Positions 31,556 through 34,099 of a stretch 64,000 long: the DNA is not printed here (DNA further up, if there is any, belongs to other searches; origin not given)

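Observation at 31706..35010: Operon pairing a flippase-like membrane protein with a pseudo-metallophosphoesterase fused to a GT4 glycosyltransferase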

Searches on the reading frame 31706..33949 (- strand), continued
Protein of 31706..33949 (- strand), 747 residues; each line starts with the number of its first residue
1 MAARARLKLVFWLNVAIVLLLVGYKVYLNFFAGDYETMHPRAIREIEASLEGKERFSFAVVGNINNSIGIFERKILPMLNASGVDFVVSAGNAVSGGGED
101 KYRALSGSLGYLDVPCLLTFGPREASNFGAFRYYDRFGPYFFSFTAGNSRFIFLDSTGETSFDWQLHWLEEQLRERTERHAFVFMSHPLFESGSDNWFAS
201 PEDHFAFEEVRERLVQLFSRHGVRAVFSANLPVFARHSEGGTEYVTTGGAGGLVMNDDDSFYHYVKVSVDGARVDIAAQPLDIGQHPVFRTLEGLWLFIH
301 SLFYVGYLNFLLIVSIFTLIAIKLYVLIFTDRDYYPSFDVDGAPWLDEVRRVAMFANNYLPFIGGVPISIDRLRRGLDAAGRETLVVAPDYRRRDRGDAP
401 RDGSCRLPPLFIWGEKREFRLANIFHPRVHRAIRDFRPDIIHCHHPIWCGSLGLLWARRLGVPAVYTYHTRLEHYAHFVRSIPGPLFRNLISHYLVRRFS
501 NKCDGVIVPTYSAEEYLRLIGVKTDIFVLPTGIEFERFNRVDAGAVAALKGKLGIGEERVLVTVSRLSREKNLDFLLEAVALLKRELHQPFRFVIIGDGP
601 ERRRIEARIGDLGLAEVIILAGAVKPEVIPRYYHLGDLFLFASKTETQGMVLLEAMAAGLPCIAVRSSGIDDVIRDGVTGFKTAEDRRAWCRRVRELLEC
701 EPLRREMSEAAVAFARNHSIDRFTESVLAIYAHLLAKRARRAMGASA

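Call 6: search_solved_structures(query=window:31706-33949:-, max_evalue=0.01, show_alignments=1)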
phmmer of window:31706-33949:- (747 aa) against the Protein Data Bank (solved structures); distinct sequences matched with E-value up to 0.01: 70 (the best 60 are shown).
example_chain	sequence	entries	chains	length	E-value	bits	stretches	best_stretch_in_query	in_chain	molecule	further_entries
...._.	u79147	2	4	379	1.6e-18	69.8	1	546-734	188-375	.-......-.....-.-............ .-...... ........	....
6n1x_A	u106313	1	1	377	5e-18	68.2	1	513-683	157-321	Glycosyltransferase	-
6d9t_A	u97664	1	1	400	5.2e-18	68.1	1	513-683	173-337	Glycosyl transferase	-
2jjm_A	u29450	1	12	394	8.3e-18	67.5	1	546-712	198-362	GLYCOSYL TRANSFERASE, GROUP 1 FAMILY PROTEIN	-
3mbo_A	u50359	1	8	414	9.4e-18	67.3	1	546-712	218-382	Glycosyltransferase, group 1 family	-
3c4q_A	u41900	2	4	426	2.1e-13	52.9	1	438-733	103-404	Predicted glycosyltransferases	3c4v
3c48_A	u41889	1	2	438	2.3e-13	52.8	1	438-733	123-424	Predicted glycosyltransferases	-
8b5s_A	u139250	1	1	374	2.7e-11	45.9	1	514-717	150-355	UDP-glucose:(Heptosyl) LPS alpha 1,3-glucosyltransferase WaaG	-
8b5s_B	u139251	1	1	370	2.7e-11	45.9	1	514-717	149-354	UDP-glucose:(Heptosyl) LPS alpha 1,3-glucosyltransferase WaaG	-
8b5q_A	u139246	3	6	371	2.7e-11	45.9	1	514-717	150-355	UDP-glucose:(Heptosyl) LPS alpha 1,3-glucosyltransferase WaaG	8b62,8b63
6kih_A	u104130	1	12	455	3.2e-11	45.7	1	497-699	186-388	Tll1590 protein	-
2bis_A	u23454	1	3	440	7.2e-09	37.9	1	548-724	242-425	GLGA GLYCOGEN SYNTHASE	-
6eji_A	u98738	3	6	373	7.5e-09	37.8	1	557-730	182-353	WlaC protein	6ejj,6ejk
3fro_A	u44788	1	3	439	7.7e-09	37.8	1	548-724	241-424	GlgA glycogen synthase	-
3l01_A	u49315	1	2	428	8.7e-09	37.6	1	548-723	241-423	GlgA glycogen synthase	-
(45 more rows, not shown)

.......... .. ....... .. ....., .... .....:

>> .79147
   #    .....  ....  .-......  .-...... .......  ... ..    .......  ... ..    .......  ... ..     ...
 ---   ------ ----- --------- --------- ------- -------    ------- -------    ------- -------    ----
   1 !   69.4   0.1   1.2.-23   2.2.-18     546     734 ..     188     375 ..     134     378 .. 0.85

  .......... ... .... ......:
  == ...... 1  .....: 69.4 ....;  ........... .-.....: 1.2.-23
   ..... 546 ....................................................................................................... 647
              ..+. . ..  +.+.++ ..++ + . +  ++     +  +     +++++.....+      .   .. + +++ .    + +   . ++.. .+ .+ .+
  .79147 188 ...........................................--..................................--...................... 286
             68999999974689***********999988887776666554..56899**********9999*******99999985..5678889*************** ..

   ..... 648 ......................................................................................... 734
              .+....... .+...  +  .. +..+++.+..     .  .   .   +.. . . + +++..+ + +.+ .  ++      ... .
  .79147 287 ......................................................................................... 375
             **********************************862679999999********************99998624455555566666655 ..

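Call 22: find_related_loci(query=A2, collection=genome_contigs, flank=6000)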
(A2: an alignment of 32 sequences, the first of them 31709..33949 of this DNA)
Query A2 (747 aa) in genome_contigs; peptide patterns used: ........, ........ (x = any residue, [..] = any of these).
549 stretches matched a pattern; 432 encode a relative of the query (tblastn E <= 1e-3); the best 80 are kept; 80 distinct loci.
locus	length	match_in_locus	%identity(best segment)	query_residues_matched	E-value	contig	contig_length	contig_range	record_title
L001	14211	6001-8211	60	1-741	0e+0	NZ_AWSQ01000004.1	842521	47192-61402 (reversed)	Pseudomonas taeanensis MS-3 contig_04, whole genome shotgun sequence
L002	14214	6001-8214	59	1-742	0e+0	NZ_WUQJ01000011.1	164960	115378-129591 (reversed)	Marinobacter caseinilyticus strain M3-13 11, whole genome shotgun sequence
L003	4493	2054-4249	60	4-739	0e+0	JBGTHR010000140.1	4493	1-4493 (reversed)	MAG: Gammaproteobacteria bacterium isolate JTS-RE244 k141_8525322, whole genome shotgun sequence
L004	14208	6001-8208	58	1-740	0e+0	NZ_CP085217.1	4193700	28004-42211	Marinobacter sp. strain QJJ-212 chromosome, complete genome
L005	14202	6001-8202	59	4-741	0e+0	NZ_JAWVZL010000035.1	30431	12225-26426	MAG: Marinobacter sp. isolate HN14.bin.28 k141_12772_length_30431_cov_16.8826, whole genome shotgun sequence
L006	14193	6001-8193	58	1-735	0e+0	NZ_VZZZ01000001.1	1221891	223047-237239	Marinobacter changyiensis strain CLL7-20 NODE_1_length_1221891_cov_78.560125, whole genome shotgun sequence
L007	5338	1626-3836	57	1-741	0e+0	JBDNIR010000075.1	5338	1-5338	MAG: Marinobacter sp. isolate concoct.9.ELB k141_68913, whole genome shotgun sequence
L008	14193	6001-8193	60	1-735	0e+0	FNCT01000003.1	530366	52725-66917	Pseudomonas benzenivorans strain DSM 8628 genome assembly, contig: Ga0104648_103, whole genome shotgun sequence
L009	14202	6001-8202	58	4-740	0e+0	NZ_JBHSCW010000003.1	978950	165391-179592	Fodinicurvata halophila strain CECT 8472 velvet_auto_127_3, whole genome shotgun sequence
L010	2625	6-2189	60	4-735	0e+0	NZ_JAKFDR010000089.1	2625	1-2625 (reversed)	MAG: Polaromonas sp. isolate LC052 contig-124_30882, whole genome shotgun sequence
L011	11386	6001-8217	59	1-742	0e+0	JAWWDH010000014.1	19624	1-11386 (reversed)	MAG: Pseudomonas sp. isolate HN18.bin.9 k141_1011998_length_19624_cov_10.9093, whole genome shotgun sequence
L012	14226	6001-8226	58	1-745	0e+0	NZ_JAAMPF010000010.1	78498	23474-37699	Marinobacter salicampi strain ISL-40 10, whole genome shotgun sequence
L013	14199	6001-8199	58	4-740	0e+0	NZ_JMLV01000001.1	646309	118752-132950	Fodinicurvata fenggangensis DSM 21160 BP38DRAFT_scaffold00001.1_C, whole genome shotgun sequence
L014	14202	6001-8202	57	1-737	0e+0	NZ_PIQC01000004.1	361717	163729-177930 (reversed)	Idiomarina ramblicola strain R22 contig4, whole genome shotgun sequence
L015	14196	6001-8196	57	7-735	0e+0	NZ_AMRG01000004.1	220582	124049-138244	Idiomarina xiamenensis 10-D-4 contig4, whole genome shotgun sequence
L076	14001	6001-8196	56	7-741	0e+0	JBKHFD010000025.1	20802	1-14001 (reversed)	MAG: Desulfobacterales bacterium isolate D1M05_34 NODE_1658_length_20802_cov_21.586398, whole genome shotgun sequence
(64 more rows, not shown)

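Call 28: search_protein_families(library=pfam, proteins=[L001:4506-5558:+, L001:3119-4441:-, L001:8772-10094:-, L001:8763-10100:+, L076:3923-5263:-, L076:8114-8995:+, L076:9037-9627:+, L076:9467-11521:+], max_evalue=0.001)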
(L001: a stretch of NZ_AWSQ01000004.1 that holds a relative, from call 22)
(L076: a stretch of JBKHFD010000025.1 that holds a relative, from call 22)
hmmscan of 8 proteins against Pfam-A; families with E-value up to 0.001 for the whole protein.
L001:4506-5558:+ (350 aa): 2 families
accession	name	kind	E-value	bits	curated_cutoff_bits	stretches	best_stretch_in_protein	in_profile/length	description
PF00589.27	Phage_integrase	-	6.9e-36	124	27.1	1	143-337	8-169/172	Phage integrase family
PF13495.12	Phage_int_SAM_4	-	6e-31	107.1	27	1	37-120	1-84/85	Phage integrase, N-terminal SAM-like domain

L001:3119-4441:- (440 aa): 0 families

L001:8772-10094:- (440 aa): 3 families
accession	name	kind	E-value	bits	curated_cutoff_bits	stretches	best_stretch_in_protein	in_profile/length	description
PF04055.27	Radical_SAM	-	2.4e-23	83.5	29.5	1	145-323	2-166/166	Radical SAM superfamily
PF18693.7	TRAM_2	-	3.7e-21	75.5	27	1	379-440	1-63/63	TRAM domain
PF00919.26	UPF0004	-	3.5e-20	72.3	27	1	8-87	1-83/98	Uncharacterized protein family UPF0004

L001:8763-10100:+ (445 aa): 0 families

L076:3923-5263:- (446 aa): 15 families
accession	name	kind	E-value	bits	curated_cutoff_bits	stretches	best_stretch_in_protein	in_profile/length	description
PF24836.1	NQRA_2nd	-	6.8e-23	81.9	25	1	116-259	1-144/145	NqrA second alpha/beta domain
PF05896.17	NQRA_N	-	1.5e-19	70.4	25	1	12-97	9-94/94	NqrA N-terminal barrel-sandwich hybrid domain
PF13237.11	Fer4_10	-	9.4e-08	32.3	25.5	1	372-425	6-53/53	4Fe-4S dicluster domain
PF12838.12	Fer4_7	-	1.9e-07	31.9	27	1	375-428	2-52/52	4Fe-4S dicluster domain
PF00037.32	Fer4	-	3e-07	30.4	21.1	1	374-389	7-22/24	4Fe-4S binding domain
PF13187.11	Fer4_9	-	1.5e-06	28.6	27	1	374-427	1-50/52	4Fe-4S dicluster domain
PF12797.12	Fer4_2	-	2.7e-06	27.4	24.5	0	373-387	8-22/22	4Fe-4S binding domain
PF13183.11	Fer4_8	-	6.2e-06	27.1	27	1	374-428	4-68/68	4Fe-4S dicluster domain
PF13534.11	Fer4_17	-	1.2e-05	26.2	22.2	1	374-428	1-60/61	4Fe-4S dicluster domain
PF12798.12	Fer4_3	-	1.4e-05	26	27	0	375-389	1-15/15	4Fe-4S binding domain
PF11973.14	NQRA_SLBB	-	3.2e-05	24.8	27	1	267-312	3-49/51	NQRA C-terminal domain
PF13746.11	Fer4_18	-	4.1e-05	24.2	27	0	404-435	51-82/114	4Fe-4S dicluster domain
PF12837.12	Fer4_6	-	0.00015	22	25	0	374-389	8-23/24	4Fe-4S binding domain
PF13484.11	Fer4_16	-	0.00022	22.4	30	0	375-402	2-28/66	4Fe-4S double cluster binding domain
PF12800.12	Fer4_4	-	0.00028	21.4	24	0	374-387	3-16/17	4Fe-4S binding domain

L076:8114-8995:+ (293 aa): 9 families
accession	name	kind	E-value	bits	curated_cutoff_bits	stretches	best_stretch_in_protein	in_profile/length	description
PF00561.26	Abhydrolase_1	-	8.9e-08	32.5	25.8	1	82-190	2-116/245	alpha/beta hydrolase fold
PF05057.20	DUF676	-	1.4e-06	28.4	20.3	1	81-178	6-105/217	Putative serine esterase (DUF676)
PF24096.1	DUF7379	-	1.7e-06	28.6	33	1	131-202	55-135/191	Domain of unknown function (DUF7379)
PF12146.15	Hydrolase_4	-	2.5e-06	27.4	27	1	79-185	3-115/239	Serine aminopeptidase, S33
PF02089.21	Palm_thioest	-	8.3e-06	26.1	26.8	1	83-187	2-116/254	Palmitoyl protein thioesterase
PF06028.17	DUF915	-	8.6e-05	22.5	22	0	128-188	84-150/255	Alpha/beta hydrolase of unknown function (DUF915)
PF07819.20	PGAP1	-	0.00012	22.4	24.3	1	138-204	85-154/233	PGAP1-like alpha/beta domain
PF12697.13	Abhydrolase_6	-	0.00026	22.2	26.3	1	83-186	1-94/217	Alpha/beta hydrolase family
PF12695.13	Abhydrolase_5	-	0.00038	20.7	27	1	96-185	15-96/164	Alpha/beta hydrolase family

L076:9037-9627:+ (196 aa): 1 family
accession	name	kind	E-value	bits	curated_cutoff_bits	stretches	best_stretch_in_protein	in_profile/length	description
PF04011.17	LemA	-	2.5e-56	190.1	26.2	1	35-196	1-149/149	LemA family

L076:9467-11521:+ (684 aa): 1 family
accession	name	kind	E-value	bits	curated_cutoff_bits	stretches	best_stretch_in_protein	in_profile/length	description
PF01435.24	Peptidase_M48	-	1.7e-27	96.9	20.3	1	159-377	4-183/186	Peptidase family M48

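Call 38: search_protein_families(library=pfam, proteins=[L005:8282-9226:+, L002:8268-9020:-, L002:9116-10138:-, L002:3799-4800:+, L002:2941-3600:+, L002:12575-13360:-], max_evalue=0.001)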
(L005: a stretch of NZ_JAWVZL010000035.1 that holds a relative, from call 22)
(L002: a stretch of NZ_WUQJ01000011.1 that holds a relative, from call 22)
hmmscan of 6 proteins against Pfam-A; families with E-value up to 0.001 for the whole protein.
L005:8282-9226:+ (314 aa): 2 families
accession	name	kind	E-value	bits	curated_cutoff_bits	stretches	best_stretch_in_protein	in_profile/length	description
PF04463.17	2-thiour_desulf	-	7.2e-38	130.2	34.7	1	6-146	1-141/141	2-thiouracil desulfurase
PF08349.16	DUF1722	-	3.5e-37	127.7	22.5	1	189-305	1-117/117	Protein of unknown function (DUF1722)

L002:8268-9020:- (250 aa): 1 family
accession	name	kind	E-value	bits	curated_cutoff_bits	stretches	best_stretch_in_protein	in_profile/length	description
PF04338.18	DUF481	-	1.8e-55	188.7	21.1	1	37-250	1-210/210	Protein of unknown function, DUF481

L002:9116-10138:- (340 aa): 2 families
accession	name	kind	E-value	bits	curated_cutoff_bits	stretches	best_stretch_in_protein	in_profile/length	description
PF17773.7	UPF0176_N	-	1.2e-29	102.9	26.2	1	10-100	2-92/92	UPF0176 acylphosphatase like domain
PF00581.25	Rhodanese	-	3.5e-10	40.7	22.2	1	121-215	3-101/102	Rhodanese-like domain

L002:3799-4800:+ (333 aa): 1 family
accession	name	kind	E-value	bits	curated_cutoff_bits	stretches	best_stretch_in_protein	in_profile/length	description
PF19657.4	DUF6160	-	7.2e-22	77.9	27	1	13-89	11-95/96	Family of unknown function (DUF6160)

L002:2941-3600:+ (219 aa): 2 families
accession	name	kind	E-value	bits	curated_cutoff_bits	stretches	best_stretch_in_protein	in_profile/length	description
PF00392.27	GntR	-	1.6e-14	53.7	27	1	9-69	1-62/64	Bacterial regulatory proteins, gntR family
PF07729.17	FCD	-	2.3e-09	38.2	24.3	1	81-202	1-119/125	FCD domain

L002:12575-13360:- (261 aa): 2 families
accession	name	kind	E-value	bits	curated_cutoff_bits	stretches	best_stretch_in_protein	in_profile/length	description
PF13462.12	Thioredoxin_4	-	2.4e-34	119.4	23.2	1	90-253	5-164/165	Thioredoxin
PF01323.26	DSBA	-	2e-11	44.5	25.6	1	102-238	2-175/191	DSBA-like thioredoxin domain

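Call 39: predict_structure(alignment_id=A2)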
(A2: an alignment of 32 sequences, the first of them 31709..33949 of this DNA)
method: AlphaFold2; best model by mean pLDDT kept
length: 747 residues; sequences in the alignment: 32
mean_pLDDT: 80.4   pTM: 0.54
mean pLDDT of the five models: 80.4, 79.2, 77.2, 76.6, 74.2
residues with pLDDT >= 90: 259; 70-90: 307; 50-70: 150; < 50: 31
segments of 3 or more residues with pLDDT < 50: 94-96, 361-365, 393-398, 472-483
pLDDT, mean of each block of 10 residues (from residue 1): 73 86 75 64 90 91 73 83 89 55 74 85 62 63 91 84 90 91 90 63 80 92 90 84 81 68 89 90 63 68 62 79 69 60 89 78 53 87 86 48 69 60 76 91 83 90 86 44 57 83 88 80 85 87 93 92 86 91 91 92 93 95 87 95 71 91 78 85 90 93 95 91 91 91 67
secondary structure, 60 per line:
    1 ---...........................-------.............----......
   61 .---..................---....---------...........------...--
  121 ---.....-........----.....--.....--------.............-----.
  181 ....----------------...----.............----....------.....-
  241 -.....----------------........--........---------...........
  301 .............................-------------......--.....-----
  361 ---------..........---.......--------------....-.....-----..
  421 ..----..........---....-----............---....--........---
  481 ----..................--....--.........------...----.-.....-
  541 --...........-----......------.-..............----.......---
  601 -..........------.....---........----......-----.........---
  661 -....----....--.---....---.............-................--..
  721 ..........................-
elements in order (helices of 4 or more, strands of 3 or more residues): H4-30 H38-50 E55-61 H65-82 E86-89 H99-109 E116-118 H124-128 H130-137 E142-146 E149-153 H162-174 E180-184 H208-220 E225-228 E235-239 E242-246 E263-270 E273-280 H290-329 H343-348 E351-355 H370-379 E383-389 E404-407 E409-413 E419-422 H427-436 E440-443 H449-460 E464-467 H470-477 H485-502 E505-508 H511-519 E526-528 H535-539 H543-553 E559-564 H573-586 E591-597 H602-611 E618-622 H626-633 E638-643 H649-657 E662-665 H670-673 E680-683 H687-699 H701-716 H720-746
